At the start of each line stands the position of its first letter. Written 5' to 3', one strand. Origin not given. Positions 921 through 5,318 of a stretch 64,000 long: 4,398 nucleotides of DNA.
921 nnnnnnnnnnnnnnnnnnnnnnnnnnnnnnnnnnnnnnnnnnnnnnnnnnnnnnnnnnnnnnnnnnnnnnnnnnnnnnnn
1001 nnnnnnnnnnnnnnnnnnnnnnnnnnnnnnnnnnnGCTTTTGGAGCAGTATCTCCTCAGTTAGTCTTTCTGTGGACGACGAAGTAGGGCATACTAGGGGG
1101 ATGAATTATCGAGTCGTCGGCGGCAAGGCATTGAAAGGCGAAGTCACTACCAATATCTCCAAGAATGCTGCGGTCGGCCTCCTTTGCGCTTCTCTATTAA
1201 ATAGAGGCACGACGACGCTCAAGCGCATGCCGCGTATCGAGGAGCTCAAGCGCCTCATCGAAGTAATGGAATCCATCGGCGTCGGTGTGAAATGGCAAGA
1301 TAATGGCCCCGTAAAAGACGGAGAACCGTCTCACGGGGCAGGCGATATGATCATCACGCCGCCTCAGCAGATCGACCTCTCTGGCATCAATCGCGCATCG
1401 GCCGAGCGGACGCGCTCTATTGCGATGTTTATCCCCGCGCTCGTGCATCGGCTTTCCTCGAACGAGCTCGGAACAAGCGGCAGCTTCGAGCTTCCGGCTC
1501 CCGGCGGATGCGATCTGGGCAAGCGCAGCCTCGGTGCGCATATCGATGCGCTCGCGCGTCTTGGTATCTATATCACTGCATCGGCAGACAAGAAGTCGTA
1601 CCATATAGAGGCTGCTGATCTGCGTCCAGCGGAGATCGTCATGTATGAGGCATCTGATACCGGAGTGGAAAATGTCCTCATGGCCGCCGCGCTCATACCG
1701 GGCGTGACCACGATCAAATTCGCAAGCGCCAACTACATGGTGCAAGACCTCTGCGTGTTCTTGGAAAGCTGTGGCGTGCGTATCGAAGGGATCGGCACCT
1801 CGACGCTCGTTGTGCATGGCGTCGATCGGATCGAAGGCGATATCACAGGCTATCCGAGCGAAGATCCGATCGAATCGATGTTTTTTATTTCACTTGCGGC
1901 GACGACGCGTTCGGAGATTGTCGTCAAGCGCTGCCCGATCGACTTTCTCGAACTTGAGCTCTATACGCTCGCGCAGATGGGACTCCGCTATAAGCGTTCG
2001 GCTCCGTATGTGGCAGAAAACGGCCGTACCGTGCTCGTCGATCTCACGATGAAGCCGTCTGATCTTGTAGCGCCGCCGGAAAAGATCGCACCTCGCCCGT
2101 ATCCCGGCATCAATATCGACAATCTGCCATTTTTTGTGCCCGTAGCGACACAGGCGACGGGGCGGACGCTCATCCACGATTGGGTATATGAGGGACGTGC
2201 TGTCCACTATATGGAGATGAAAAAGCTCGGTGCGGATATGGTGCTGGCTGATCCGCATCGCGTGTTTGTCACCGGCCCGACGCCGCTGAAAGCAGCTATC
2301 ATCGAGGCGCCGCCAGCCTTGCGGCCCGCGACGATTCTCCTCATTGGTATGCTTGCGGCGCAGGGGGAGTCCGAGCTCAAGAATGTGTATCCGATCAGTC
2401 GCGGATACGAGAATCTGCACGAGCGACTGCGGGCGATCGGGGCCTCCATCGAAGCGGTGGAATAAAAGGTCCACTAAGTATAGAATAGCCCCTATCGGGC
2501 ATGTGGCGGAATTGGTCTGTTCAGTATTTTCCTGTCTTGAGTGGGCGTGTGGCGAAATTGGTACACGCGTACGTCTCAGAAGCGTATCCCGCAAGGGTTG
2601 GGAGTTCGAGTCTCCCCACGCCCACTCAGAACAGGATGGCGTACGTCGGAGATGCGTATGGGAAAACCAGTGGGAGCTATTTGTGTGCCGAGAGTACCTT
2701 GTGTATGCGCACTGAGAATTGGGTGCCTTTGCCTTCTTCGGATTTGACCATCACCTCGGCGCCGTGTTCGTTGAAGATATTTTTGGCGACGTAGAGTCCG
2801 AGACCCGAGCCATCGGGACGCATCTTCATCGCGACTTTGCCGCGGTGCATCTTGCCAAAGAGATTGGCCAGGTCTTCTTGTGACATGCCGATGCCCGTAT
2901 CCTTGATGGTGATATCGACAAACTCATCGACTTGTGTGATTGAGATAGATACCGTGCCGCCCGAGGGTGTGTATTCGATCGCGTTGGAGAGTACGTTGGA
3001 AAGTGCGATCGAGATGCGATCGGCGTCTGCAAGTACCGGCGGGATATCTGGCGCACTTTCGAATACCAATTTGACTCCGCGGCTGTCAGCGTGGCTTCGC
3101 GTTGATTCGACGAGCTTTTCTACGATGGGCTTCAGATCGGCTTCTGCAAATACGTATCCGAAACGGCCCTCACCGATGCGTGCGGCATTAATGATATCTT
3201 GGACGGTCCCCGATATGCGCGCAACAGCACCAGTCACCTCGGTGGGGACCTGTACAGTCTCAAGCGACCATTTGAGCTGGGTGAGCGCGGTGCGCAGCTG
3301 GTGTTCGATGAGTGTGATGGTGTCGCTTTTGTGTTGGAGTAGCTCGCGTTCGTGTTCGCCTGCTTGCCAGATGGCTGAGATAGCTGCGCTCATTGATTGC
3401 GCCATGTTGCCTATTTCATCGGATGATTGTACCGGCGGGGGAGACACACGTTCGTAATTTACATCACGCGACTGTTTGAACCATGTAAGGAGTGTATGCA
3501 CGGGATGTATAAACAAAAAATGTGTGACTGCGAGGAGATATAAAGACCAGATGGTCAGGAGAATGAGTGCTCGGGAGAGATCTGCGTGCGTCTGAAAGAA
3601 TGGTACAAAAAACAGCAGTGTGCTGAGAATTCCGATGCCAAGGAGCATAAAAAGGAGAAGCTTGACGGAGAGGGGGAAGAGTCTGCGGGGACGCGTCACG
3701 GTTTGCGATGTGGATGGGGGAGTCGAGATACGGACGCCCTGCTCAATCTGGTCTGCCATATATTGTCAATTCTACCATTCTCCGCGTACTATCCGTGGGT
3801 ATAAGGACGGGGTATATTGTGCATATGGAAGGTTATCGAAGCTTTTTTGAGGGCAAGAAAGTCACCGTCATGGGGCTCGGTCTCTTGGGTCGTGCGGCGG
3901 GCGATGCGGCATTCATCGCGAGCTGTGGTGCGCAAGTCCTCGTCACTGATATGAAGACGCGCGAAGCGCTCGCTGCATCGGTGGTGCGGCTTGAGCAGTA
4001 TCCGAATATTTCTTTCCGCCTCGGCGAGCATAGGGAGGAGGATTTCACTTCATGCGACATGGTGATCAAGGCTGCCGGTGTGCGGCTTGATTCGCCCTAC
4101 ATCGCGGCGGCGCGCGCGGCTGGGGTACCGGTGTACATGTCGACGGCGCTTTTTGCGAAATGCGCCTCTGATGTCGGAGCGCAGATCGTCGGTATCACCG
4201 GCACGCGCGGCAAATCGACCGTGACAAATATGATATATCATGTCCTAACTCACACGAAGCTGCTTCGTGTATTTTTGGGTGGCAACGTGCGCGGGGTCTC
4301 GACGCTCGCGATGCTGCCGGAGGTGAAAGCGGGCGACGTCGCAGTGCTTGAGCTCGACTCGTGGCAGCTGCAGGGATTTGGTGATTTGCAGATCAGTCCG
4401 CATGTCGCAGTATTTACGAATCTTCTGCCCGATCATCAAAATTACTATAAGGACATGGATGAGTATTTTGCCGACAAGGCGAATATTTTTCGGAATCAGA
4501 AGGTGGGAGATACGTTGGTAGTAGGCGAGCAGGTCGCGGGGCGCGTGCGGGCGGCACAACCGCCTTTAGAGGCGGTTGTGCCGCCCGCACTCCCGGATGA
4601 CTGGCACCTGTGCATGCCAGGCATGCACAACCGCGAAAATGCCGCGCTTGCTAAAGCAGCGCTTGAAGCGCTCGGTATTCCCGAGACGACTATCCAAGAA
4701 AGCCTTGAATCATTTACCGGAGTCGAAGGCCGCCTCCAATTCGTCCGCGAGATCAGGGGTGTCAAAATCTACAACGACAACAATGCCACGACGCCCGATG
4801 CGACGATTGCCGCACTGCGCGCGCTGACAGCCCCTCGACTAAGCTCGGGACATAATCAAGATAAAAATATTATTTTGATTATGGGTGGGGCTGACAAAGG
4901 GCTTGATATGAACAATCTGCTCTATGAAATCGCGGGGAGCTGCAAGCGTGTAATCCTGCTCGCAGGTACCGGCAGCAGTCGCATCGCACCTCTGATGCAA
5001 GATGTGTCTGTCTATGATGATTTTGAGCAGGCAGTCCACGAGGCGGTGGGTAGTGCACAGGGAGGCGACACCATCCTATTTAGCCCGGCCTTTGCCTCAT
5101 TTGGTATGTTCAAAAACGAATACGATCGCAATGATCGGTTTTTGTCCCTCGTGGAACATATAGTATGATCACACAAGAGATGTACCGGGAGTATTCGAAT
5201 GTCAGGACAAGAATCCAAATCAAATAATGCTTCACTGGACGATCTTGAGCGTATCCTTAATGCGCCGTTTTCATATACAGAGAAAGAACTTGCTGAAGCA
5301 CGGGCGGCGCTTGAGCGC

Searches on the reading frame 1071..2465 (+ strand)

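Call 51: search_protein_families(library=pfam, proteins=[window:1071-2465:+], max_evalue=0.0001)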
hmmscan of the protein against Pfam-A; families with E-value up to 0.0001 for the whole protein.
window:1071-2465:+ (464 aa): 1 family
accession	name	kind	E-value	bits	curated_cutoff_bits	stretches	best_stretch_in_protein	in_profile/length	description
PF00275.25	EPSP_synthase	-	2.2e-35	122.6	22.8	1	17-453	3-417/417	EPSP synthase (3-phosphoshikimate 1-carboxyvinyltransferase)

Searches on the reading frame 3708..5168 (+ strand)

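Call 51: search_protein_families(library=pfam, proteins=[window:3708-5168:+], max_evalue=0.0001)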
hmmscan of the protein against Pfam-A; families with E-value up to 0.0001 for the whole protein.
window:3708-5168:+ (486 aa): 3 families
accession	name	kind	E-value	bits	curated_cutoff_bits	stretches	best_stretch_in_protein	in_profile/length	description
PF08245.18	Mur_ligase_M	-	5.1e-20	72.7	24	1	163-273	1-122/200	Mur ligase middle domain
PF02875.26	Mur_ligase_C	-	1.1e-14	55.8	28.4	1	341-461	1-126/127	Mur ligase, glutamate ligase domain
PF21799.2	MurD-like_N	-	2.1e-08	34.8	27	1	50-142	1-86/88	Mur ligase MurD-like, N-terminal domain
